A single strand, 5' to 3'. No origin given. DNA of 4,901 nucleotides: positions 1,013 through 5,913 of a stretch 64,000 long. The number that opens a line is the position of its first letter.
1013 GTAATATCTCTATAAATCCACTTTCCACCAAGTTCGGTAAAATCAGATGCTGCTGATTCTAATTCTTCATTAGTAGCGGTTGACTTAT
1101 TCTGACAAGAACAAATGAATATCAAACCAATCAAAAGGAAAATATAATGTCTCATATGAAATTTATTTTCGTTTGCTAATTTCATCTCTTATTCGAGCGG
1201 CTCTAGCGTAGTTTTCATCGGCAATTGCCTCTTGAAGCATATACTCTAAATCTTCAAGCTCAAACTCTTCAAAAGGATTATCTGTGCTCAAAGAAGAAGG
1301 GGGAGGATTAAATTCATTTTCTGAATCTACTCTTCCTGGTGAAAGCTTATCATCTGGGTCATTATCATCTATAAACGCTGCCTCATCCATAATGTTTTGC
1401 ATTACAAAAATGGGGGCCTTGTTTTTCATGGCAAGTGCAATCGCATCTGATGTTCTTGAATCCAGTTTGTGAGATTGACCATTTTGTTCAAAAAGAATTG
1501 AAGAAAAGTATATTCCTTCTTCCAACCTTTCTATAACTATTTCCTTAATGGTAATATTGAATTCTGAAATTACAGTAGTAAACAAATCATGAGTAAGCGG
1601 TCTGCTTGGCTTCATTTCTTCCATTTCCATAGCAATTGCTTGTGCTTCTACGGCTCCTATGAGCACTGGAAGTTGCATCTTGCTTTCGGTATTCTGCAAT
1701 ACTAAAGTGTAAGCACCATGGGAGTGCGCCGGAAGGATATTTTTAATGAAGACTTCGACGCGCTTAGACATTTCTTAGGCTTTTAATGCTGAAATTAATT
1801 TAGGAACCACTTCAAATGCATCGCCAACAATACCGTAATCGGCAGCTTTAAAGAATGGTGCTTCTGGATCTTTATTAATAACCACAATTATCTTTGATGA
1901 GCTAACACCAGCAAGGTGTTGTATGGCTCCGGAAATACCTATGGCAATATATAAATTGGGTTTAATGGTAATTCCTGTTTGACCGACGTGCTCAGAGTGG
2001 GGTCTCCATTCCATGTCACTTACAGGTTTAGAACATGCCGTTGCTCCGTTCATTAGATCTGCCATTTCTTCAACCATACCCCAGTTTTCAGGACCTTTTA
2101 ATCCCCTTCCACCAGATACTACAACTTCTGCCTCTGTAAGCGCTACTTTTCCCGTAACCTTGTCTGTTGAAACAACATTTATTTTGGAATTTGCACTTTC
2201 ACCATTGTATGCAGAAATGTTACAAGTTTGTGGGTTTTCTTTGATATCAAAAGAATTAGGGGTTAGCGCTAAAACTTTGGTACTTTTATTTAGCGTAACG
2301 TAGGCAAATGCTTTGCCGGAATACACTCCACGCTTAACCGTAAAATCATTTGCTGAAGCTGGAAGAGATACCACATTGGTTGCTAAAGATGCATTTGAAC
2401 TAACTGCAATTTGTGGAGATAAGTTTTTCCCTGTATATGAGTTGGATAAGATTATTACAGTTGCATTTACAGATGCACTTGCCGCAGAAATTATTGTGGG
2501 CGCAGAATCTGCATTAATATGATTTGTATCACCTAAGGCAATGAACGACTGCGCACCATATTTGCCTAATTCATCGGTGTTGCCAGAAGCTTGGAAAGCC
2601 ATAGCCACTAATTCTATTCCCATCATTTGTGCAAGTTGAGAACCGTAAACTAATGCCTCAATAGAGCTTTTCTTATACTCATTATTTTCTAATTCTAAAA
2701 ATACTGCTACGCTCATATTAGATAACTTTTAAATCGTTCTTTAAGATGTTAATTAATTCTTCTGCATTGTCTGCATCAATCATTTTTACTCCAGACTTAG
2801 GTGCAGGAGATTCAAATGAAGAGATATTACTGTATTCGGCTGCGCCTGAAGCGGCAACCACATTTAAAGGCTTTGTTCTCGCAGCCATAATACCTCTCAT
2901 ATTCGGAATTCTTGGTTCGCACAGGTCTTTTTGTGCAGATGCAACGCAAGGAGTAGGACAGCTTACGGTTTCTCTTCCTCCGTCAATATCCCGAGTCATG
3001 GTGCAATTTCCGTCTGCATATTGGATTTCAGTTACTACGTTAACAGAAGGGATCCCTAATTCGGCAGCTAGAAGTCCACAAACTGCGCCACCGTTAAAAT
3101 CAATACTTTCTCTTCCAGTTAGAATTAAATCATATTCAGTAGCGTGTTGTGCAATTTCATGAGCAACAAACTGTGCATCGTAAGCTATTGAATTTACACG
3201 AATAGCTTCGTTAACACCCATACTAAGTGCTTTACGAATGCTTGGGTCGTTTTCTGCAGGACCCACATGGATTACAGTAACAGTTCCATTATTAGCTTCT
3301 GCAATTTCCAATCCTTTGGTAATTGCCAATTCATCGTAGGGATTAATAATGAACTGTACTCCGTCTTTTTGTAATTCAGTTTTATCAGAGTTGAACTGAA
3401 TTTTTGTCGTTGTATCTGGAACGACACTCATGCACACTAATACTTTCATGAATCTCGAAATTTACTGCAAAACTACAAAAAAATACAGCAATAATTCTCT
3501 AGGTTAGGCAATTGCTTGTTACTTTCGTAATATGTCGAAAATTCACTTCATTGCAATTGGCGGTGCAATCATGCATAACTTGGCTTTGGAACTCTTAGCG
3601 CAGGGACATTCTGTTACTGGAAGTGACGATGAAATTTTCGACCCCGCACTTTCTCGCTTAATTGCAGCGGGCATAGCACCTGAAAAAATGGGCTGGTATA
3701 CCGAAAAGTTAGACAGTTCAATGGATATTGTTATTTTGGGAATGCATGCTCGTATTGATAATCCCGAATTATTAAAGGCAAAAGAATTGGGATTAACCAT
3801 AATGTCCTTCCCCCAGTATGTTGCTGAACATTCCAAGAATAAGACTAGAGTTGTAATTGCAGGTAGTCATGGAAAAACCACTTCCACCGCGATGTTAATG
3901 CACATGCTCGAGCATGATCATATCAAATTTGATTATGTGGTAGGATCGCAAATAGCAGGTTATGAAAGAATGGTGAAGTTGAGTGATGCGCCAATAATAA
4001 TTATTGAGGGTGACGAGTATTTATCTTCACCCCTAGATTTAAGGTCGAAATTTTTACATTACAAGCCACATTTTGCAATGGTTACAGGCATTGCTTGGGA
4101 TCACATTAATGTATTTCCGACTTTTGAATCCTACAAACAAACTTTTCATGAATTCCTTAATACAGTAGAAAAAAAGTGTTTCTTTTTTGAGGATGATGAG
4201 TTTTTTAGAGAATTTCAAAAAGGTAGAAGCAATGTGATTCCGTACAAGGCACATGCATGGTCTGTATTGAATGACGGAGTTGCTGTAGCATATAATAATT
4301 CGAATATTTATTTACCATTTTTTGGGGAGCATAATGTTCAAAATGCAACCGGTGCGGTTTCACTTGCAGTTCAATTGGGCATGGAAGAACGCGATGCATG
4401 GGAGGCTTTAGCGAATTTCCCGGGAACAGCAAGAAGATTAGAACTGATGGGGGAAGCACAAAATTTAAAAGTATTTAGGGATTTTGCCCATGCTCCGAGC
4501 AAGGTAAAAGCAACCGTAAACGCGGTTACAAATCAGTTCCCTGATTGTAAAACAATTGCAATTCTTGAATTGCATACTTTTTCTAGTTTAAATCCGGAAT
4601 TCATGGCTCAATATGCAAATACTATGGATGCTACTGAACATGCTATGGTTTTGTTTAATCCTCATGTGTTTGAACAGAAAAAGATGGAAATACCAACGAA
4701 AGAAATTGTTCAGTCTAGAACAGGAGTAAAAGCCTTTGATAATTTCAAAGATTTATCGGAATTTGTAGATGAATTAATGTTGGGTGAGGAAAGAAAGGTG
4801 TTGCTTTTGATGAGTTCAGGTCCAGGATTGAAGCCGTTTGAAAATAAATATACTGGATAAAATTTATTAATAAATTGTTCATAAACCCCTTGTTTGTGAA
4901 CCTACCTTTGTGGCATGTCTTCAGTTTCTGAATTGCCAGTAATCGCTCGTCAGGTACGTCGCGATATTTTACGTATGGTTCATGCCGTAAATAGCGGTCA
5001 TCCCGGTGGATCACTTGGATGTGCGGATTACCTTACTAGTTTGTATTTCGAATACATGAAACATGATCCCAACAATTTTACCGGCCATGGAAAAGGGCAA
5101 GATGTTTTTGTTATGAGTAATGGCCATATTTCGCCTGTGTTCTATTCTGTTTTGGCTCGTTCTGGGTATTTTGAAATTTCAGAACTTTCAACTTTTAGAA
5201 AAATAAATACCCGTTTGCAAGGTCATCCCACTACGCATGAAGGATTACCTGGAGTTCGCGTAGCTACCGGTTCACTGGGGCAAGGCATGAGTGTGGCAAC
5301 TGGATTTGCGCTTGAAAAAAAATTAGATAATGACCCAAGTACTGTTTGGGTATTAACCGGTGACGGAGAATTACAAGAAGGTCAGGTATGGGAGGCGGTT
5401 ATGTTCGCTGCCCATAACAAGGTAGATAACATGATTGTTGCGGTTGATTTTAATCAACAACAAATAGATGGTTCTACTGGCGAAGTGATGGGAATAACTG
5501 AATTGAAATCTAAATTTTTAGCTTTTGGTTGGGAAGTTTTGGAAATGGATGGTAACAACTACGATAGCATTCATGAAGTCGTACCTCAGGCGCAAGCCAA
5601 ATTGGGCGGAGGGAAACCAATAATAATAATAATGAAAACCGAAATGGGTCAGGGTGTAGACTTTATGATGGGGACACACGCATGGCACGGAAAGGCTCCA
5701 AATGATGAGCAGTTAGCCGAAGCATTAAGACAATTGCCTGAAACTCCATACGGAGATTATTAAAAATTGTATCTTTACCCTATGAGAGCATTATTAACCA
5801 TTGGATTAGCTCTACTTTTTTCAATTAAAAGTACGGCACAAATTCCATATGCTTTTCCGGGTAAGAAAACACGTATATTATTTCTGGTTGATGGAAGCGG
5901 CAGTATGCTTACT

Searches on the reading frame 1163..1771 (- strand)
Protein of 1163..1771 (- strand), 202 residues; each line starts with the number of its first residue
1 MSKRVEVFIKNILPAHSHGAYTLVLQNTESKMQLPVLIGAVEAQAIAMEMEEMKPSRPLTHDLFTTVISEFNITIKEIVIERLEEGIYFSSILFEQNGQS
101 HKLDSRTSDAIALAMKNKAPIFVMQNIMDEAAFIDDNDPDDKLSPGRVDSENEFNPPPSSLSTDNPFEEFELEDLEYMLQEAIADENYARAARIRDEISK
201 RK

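Call 57: search_protein_families(library=pfam, proteins=[window:1163-1771:-], max_evalue=0.00001)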
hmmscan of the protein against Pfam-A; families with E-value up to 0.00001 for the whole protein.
window:1163-1771:- (202 aa): 2 families
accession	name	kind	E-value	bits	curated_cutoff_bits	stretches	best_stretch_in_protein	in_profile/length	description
PF02577.19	BFN_dom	-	2.5e-37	127.6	27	1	23-133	1-109/112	Bifunctional nuclease domain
PF02151.25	UVR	-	3e-06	27.2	21.5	0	171-200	3-32/36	UvrB/uvrC motif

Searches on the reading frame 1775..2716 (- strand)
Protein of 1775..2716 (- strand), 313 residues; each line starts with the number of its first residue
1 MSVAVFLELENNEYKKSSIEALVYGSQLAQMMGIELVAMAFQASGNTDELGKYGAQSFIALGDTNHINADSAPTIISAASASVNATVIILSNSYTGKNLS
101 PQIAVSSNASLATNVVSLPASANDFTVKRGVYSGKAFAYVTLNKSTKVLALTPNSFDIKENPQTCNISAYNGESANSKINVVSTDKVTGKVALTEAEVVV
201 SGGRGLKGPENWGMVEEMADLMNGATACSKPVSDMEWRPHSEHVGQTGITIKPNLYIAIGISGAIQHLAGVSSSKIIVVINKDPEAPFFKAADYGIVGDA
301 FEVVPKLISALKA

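Call 57: search_protein_families(library=pfam, proteins=[window:1775-2716:-], max_evalue=0.00001)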
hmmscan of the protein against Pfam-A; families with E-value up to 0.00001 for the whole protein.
window:1775-2716:- (313 aa): 2 families
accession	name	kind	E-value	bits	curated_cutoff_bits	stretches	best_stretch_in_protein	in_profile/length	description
PF00766.25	ETF_alpha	-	1.5e-32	111.9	27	1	193-271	2-80/81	Electron transfer flavoprotein FAD-binding domain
PF01012.27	ETF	-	2.6e-19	70.1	26.7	1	4-161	2-165/181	Electron transfer flavoprotein domain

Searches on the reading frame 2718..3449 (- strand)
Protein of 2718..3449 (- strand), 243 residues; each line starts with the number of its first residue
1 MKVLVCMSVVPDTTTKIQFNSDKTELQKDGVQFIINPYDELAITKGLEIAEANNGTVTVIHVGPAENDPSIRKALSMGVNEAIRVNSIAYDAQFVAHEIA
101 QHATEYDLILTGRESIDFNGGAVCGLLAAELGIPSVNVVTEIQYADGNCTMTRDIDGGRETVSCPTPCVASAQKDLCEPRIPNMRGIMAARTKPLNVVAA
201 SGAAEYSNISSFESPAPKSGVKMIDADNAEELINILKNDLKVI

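Call 57: search_protein_families(library=pfam, proteins=[window:2718-3449:-], max_evalue=0.00001)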
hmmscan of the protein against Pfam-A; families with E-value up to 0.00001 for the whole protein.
window:2718-3449:- (243 aa): 1 family
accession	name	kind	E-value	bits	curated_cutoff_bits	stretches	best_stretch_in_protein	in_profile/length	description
PF01012.27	ETF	-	2e-34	119.4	26.7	1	29-201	7-179/181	Electron transfer flavoprotein domain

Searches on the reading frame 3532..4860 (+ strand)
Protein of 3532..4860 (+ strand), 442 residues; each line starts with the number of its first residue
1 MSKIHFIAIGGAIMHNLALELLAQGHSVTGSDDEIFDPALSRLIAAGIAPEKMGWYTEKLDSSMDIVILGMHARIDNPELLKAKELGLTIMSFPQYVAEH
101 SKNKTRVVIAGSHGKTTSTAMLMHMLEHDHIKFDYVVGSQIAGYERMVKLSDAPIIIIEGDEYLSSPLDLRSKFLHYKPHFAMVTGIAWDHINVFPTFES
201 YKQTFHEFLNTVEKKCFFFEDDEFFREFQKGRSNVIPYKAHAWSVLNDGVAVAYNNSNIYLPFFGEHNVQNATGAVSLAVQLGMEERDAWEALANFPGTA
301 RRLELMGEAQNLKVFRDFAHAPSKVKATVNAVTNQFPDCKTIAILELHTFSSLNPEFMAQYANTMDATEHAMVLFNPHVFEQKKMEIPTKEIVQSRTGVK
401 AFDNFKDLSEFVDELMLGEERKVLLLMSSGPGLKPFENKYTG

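Call 57: search_protein_families(library=pfam, proteins=[window:3532-4860:+], max_evalue=0.00001)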
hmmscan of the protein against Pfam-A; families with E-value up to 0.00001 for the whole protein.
window:3532-4860:+ (442 aa): 3 families
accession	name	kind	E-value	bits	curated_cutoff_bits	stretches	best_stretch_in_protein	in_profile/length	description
PF08245.18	Mur_ligase_M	-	2.1e-14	54.4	24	1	109-278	1-199/200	Mur ligase middle domain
PF01225.30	Mur_ligase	-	1e-09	39.1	21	1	3-104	1-94/95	Mur ligase family, catalytic domain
PF02875.26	Mur_ligase_C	-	8.1e-09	36.8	28.4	1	301-430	1-127/127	Mur ligase, glutamate ligase domain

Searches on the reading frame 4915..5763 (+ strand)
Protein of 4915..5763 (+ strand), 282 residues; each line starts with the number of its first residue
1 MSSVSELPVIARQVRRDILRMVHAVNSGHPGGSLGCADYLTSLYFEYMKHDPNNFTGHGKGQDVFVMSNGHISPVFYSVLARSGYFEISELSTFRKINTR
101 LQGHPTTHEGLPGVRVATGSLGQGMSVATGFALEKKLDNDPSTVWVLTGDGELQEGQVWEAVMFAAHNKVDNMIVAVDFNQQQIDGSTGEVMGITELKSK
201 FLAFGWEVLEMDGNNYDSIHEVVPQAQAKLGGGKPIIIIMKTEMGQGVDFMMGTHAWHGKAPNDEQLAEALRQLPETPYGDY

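Call 57: search_protein_families(library=pfam, proteins=[window:4915-5763:+], max_evalue=0.00001)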
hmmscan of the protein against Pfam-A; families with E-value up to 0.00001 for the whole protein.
window:4915-5763:+ (282 aa): 3 families
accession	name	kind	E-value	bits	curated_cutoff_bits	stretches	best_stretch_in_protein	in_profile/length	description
PF00456.26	Transketolase_N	-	1.9e-50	172.2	22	1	16-274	11-275/334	Transketolase, thiamine diphosphate binding domain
PF13292.11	DXP_synthase_N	-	1.9e-10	40.9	21.2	1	4-191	15-182/274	1-deoxy-D-xylulose-5-phosphate synthase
PF00676.26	E1_dh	-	6e-07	29.2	22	1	117-238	99-220/300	Dehydrogenase E1 component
